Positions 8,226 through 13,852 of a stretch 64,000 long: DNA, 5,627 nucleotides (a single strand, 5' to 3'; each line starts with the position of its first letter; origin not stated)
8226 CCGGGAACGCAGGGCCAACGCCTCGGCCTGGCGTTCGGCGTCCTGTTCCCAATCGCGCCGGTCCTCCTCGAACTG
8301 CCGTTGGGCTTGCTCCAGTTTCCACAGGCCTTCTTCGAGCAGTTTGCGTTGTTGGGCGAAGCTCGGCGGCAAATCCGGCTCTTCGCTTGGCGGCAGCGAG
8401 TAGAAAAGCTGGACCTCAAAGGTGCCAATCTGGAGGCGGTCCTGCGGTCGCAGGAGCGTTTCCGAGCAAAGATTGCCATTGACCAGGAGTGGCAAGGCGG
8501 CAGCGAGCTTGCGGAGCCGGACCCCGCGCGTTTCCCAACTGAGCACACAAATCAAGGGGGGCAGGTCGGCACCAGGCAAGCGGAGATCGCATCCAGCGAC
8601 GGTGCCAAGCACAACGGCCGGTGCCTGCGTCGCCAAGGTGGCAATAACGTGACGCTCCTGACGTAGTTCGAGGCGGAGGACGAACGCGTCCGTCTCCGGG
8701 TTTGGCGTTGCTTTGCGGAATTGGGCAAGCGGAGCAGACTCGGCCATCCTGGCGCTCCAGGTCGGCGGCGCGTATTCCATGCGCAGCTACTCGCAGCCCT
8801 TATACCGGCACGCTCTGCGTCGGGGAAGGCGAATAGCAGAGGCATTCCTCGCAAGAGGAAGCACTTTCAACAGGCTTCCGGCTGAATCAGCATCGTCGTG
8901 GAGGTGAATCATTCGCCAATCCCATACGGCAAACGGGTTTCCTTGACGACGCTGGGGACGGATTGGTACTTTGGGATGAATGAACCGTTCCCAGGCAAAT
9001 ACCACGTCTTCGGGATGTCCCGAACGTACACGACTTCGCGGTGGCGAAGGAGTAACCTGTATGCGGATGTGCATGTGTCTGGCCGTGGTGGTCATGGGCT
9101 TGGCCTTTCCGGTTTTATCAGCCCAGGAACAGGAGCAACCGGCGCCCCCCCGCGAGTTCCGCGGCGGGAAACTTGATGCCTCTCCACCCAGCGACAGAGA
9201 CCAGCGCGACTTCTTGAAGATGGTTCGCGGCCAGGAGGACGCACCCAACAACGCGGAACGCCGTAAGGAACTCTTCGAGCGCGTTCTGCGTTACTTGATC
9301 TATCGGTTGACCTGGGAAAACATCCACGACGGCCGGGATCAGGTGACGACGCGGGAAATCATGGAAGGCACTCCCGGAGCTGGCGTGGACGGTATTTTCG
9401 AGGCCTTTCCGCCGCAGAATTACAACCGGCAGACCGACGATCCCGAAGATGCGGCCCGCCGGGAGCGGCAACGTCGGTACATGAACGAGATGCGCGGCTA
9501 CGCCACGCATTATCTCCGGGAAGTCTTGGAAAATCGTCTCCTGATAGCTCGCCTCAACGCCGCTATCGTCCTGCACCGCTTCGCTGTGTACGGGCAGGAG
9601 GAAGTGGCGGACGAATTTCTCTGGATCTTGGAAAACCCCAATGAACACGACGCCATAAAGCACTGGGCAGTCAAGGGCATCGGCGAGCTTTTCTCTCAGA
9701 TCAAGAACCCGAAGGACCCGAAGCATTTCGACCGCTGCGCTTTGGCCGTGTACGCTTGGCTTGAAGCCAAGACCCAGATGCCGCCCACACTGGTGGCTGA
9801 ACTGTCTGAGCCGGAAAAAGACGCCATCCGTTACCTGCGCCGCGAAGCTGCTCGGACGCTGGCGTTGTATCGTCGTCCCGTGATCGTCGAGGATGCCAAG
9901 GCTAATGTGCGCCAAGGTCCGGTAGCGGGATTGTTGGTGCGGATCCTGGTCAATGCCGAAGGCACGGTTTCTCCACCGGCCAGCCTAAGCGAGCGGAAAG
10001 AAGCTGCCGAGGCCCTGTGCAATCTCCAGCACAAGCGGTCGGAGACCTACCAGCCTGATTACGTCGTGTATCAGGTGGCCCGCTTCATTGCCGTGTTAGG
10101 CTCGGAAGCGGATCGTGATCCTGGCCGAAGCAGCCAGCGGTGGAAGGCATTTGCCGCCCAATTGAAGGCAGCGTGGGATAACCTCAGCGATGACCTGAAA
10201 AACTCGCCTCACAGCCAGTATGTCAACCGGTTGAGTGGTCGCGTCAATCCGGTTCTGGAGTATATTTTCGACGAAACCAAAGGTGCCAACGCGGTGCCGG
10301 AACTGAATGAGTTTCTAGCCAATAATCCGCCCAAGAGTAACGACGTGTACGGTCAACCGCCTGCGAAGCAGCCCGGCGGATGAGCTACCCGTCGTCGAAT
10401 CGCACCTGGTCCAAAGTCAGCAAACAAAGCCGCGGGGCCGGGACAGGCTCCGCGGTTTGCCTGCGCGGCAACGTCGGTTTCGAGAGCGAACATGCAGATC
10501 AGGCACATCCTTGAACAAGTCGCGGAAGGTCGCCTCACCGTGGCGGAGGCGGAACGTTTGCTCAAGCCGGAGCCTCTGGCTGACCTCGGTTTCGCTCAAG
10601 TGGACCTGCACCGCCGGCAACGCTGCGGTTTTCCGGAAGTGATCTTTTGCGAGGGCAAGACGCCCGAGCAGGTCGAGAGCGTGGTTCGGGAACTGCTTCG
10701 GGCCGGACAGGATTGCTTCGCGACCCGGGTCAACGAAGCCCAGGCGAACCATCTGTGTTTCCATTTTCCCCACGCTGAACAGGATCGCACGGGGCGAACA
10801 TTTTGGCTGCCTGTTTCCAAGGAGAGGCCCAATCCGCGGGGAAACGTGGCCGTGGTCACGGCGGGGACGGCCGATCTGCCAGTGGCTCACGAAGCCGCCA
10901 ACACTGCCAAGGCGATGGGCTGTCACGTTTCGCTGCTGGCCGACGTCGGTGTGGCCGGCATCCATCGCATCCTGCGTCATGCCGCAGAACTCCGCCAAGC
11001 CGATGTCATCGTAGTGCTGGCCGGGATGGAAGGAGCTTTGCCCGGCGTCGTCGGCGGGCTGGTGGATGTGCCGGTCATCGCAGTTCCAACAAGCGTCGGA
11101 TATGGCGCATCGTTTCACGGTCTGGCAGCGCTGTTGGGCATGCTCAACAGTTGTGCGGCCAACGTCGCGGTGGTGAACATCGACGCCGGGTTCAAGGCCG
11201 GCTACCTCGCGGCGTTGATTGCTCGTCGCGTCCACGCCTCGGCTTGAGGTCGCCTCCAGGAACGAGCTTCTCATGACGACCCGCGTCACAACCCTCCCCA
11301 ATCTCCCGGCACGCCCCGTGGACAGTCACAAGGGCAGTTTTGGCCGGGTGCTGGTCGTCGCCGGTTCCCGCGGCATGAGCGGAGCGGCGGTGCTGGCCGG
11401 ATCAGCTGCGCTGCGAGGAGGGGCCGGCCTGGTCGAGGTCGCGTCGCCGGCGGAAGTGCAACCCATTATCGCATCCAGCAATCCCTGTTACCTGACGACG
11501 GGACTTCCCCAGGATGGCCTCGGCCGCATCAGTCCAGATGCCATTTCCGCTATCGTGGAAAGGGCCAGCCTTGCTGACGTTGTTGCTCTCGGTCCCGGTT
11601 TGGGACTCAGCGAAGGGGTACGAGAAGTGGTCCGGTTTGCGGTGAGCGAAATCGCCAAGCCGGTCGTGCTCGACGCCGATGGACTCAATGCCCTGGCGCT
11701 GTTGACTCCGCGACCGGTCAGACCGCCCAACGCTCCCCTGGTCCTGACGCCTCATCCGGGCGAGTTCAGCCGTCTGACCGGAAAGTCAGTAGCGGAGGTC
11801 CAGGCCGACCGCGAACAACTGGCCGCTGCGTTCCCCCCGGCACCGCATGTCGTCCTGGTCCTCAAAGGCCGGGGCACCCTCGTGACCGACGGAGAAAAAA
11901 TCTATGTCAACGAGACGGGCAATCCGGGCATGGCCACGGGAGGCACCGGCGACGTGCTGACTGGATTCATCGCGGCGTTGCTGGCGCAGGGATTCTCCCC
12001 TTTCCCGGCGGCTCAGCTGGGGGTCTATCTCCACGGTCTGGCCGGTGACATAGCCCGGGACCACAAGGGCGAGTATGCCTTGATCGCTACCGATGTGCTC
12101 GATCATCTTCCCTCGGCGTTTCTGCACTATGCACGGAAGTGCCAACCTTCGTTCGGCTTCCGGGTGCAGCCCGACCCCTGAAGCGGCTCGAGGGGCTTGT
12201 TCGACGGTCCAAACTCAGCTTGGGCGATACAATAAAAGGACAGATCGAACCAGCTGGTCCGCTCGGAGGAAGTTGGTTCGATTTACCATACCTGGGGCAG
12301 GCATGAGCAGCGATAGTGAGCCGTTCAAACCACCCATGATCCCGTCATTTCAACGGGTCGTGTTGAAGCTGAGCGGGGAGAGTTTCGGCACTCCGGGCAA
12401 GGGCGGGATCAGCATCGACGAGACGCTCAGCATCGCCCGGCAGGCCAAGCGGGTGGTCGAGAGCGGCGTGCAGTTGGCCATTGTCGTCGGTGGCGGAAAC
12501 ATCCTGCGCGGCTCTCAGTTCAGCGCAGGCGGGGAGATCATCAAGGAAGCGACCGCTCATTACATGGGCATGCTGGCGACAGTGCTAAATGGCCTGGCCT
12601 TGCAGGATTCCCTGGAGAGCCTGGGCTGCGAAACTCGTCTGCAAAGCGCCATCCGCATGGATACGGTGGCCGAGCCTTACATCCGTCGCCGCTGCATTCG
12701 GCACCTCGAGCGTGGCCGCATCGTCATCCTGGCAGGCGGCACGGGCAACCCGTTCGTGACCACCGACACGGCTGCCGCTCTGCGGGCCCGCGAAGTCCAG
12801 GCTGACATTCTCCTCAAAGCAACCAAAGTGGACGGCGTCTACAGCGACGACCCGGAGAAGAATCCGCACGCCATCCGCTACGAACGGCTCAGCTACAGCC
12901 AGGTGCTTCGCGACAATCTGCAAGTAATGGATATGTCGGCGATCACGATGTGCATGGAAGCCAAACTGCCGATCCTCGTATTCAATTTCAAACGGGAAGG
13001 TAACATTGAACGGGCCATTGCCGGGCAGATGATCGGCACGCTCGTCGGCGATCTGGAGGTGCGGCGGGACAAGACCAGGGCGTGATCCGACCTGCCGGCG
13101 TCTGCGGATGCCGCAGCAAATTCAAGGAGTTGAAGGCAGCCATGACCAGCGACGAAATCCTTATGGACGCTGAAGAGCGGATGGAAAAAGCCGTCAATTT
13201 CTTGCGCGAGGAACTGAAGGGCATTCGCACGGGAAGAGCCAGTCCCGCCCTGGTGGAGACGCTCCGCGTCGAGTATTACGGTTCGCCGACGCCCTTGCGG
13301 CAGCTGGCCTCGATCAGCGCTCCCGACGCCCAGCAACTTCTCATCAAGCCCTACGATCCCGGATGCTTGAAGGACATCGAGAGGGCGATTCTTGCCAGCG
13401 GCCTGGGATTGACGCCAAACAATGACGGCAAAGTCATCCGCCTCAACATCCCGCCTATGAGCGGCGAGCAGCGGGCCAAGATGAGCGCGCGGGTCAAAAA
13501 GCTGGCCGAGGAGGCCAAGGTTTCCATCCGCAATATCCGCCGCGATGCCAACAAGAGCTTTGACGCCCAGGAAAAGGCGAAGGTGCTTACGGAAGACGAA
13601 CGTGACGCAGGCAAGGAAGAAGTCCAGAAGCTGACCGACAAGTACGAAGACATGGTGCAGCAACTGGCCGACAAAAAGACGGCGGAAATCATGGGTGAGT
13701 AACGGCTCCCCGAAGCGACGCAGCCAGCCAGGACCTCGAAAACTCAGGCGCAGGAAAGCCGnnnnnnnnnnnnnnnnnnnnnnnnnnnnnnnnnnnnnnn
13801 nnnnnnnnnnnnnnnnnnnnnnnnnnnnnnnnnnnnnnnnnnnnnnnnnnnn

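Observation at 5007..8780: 1257-aa FHA domain, ~800-aa coiled coil and C-terminal pseudokinase protein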

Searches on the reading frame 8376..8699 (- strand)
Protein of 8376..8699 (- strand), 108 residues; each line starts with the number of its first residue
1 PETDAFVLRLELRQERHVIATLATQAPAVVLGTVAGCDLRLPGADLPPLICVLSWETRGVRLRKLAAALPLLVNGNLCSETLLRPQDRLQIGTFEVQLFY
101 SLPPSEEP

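Call 23: search_solved_structures(query=A2, max_evalue=1, show_alignments=4)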
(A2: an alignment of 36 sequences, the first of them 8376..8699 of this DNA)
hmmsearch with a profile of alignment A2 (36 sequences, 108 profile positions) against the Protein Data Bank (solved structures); distinct sequences matched with E-value up to 1: 40.
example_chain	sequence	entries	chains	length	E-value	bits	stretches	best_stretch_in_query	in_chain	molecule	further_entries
3po8_A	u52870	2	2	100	1.4e-08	37.6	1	6-102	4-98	Putative uncharacterized protein TB39.8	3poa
2lc1_A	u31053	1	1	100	3.2e-08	36.4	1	6-100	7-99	Putative uncharacterized protein TB39.8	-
3oun_A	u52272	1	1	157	7.1e-07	32.1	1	6-99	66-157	Putative uncharacterized protein TB39.8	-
2aff_A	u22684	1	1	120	2.1e-06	30.6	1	22-91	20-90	Antigen KI-67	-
1r21_A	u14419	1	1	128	2.5e-06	30.4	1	22-91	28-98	Antigen Ki-67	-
3fm8_A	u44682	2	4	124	0.00011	25.1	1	19-93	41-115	Kinesin-like protein KIF13B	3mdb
6cah_A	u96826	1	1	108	0.00018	24.4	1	31-98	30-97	ABC transporter ATP-binding/permease protein Rv1747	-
7ooc_C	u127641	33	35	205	0.041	16.8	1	40-106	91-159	30S ribosomal protein S4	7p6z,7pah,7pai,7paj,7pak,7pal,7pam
9t0z_D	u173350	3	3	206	0.052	16.5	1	39-93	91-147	Small ribosomal subunit protein uS4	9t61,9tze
28nt_d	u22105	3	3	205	0.09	15.7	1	43-93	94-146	Small ribosomal subunit protein uS4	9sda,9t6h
6i2q_B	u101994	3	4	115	0.1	15.5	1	70-100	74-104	Glycogen accumulation regulator GarA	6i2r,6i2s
6hc1_A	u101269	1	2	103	0.11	15.4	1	21-94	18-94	GGDEF domain protein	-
6hc0_B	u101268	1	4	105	0.11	15.4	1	21-94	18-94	GGDEF domain protein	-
4ysb_A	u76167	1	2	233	0.11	15.4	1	67-102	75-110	Metallo-beta-lactamase family protein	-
2kkl_A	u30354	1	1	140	0.13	15.2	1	70-100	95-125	Uncharacterized protein Mb1858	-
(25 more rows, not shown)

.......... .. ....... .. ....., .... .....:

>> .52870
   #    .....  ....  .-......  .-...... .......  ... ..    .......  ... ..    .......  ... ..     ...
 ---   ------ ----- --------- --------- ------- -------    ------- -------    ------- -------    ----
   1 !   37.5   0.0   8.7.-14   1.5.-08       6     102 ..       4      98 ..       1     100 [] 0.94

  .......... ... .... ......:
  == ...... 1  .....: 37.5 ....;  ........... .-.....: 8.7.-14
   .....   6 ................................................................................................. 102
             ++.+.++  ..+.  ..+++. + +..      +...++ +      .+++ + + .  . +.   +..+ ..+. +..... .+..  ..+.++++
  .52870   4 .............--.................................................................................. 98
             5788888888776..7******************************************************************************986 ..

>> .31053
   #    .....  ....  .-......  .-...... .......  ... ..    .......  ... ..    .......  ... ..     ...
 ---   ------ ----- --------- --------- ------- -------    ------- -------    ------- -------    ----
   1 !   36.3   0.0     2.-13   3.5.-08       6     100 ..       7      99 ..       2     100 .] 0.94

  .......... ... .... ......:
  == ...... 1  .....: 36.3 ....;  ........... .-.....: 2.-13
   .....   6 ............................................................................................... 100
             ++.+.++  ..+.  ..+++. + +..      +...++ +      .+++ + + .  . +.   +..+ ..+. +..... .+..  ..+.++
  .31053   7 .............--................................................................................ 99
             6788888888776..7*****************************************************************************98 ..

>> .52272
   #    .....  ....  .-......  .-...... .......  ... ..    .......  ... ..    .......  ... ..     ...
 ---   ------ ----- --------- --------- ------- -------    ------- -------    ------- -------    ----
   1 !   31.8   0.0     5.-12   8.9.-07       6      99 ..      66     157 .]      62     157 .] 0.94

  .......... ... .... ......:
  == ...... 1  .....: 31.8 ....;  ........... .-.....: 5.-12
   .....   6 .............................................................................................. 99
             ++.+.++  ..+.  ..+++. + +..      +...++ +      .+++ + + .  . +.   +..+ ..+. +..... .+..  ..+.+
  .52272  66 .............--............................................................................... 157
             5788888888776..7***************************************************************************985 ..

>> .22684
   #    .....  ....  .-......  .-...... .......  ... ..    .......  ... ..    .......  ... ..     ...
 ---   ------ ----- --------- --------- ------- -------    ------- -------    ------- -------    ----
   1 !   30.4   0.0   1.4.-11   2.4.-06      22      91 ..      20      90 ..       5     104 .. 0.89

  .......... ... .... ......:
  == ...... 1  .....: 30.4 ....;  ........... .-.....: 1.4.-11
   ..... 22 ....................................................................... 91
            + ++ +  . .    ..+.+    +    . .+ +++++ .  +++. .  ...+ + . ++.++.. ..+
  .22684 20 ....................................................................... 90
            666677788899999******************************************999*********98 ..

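Call 24: search_protein_families(library=pfam, alignment_id=A2, max_evalue=0.01)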
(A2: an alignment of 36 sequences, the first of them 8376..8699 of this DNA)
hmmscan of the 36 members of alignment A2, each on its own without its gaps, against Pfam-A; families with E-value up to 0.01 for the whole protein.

A. member 1, window:8376-8699:- (108 aa): 1 family
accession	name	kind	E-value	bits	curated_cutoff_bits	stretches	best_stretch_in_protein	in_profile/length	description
PF16697.10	Yop-YscD_cpl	-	1.1e-07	32.4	33.2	1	26-98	16-90/94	Inner membrane component of T3SS, cytoplasmic domain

B. families by the number of members that match (of 36 scanned): 3 families
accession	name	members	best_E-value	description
PF16697.10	Yop-YscD_cpl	36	4.7e-09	Inner membrane component of T3SS, cytoplasmic domain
PF00498.31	FHA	25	1.6e-07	FHA domain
PF13275.11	S4_2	1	0.0091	S4 domain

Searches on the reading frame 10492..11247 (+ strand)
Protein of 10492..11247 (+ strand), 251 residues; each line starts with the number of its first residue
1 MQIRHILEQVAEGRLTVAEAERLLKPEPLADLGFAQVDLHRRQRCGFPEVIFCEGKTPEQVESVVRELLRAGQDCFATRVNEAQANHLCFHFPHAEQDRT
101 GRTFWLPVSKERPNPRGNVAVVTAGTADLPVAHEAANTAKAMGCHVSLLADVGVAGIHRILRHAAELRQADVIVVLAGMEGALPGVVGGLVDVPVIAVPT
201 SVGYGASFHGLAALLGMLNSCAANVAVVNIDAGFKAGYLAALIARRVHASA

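Call 7: search_protein_families(library=pfam, proteins=[window:10492-11247:+], max_evalue=0.01)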
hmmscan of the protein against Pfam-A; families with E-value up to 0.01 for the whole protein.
window:10492-11247:+ (251 aa): 2 families
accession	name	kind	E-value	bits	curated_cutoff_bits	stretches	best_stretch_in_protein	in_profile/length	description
PF00731.26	AIRC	-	2.7e-15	56.6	30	1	119-244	2-127/148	AIR carboxylase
PF22746.1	SHOCT-like_DUF2089-C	-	6.2e-05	22.9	27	1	6-25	6-25/32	SHOCT-like domain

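Call 58: search_protein_families(library=ncbifam, proteins=[window:10492-11247:+], max_evalue=0.01)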
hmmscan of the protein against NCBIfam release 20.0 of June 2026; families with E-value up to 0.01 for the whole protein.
window:10492-11247:+ (251 aa): 2 families
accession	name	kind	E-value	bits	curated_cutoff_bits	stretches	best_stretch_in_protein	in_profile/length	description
NF033503.1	LarB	equivalog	2.1e-86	288.9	175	1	37-245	1-208/209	nickel pincer cofactor biosynthesis protein LarB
TIGR01162.1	purE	equivalog_domain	3.2e-10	39.7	149.6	1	119-243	1-125/156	5-(carboxyamino)imidazole ribonucleotide mutase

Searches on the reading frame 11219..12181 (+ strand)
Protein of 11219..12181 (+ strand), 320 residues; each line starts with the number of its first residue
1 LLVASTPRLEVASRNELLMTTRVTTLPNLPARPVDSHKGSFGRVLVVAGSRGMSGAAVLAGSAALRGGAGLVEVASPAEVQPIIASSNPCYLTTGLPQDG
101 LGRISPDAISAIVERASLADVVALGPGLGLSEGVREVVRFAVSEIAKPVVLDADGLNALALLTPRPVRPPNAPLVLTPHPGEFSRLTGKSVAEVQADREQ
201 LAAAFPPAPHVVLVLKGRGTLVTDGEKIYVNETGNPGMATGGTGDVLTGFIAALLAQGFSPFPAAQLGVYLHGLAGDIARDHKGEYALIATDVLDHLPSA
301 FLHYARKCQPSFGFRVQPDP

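Call 7: search_protein_families(library=pfam, proteins=[window:11219-12181:+], max_evalue=0.01)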
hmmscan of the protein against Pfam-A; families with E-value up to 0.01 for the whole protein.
window:11219-12181:+ (320 aa): 3 families
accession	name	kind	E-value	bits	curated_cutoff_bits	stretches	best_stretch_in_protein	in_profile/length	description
PF01256.23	Carb_kinase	-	6.2e-55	186.7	27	1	44-298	1-241/242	NAD(P)H-hydrate dehydratase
PF02110.20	HK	-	0.0027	17.6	27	0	210-297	152-241/247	Hydroxyethylthiazole kinase family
PF08543.17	Phos_pyr_kin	-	0.0041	17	27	1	175-265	122-221/246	Phosphomethylpyrimidine kinase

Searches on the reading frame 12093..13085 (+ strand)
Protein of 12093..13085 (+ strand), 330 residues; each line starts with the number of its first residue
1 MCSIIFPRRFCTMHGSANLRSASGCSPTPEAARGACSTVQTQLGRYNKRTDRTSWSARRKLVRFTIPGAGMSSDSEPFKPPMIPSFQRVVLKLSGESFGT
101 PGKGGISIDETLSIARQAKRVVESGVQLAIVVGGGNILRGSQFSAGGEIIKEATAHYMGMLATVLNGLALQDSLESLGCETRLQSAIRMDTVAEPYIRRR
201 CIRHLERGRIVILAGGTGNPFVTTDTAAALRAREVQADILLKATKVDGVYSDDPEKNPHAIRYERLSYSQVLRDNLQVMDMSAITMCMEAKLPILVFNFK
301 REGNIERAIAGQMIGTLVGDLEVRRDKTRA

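Call 57: search_protein_families(library=pfam, proteins=[window:12093-13085:+], max_evalue=0.001)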
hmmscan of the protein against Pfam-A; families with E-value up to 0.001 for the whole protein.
window:12093-13085:+ (330 aa): 1 family
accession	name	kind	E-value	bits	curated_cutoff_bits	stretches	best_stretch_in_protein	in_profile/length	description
PF00696.33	AA_kinase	-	1.3e-33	117.1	24.9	1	88-298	2-234/234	Amino acid kinase family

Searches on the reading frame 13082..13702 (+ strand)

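Call 57: search_protein_families(library=pfam, proteins=[window:13082-13702:+], max_evalue=0.001)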
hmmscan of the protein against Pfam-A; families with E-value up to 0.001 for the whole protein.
window:13082-13702:+ (206 aa): 1 family
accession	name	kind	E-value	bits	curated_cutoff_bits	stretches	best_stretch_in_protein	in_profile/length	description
PF01765.24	RRF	-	3.7e-62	209.4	29.7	1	41-204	1-164/164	Ribosome recycling factor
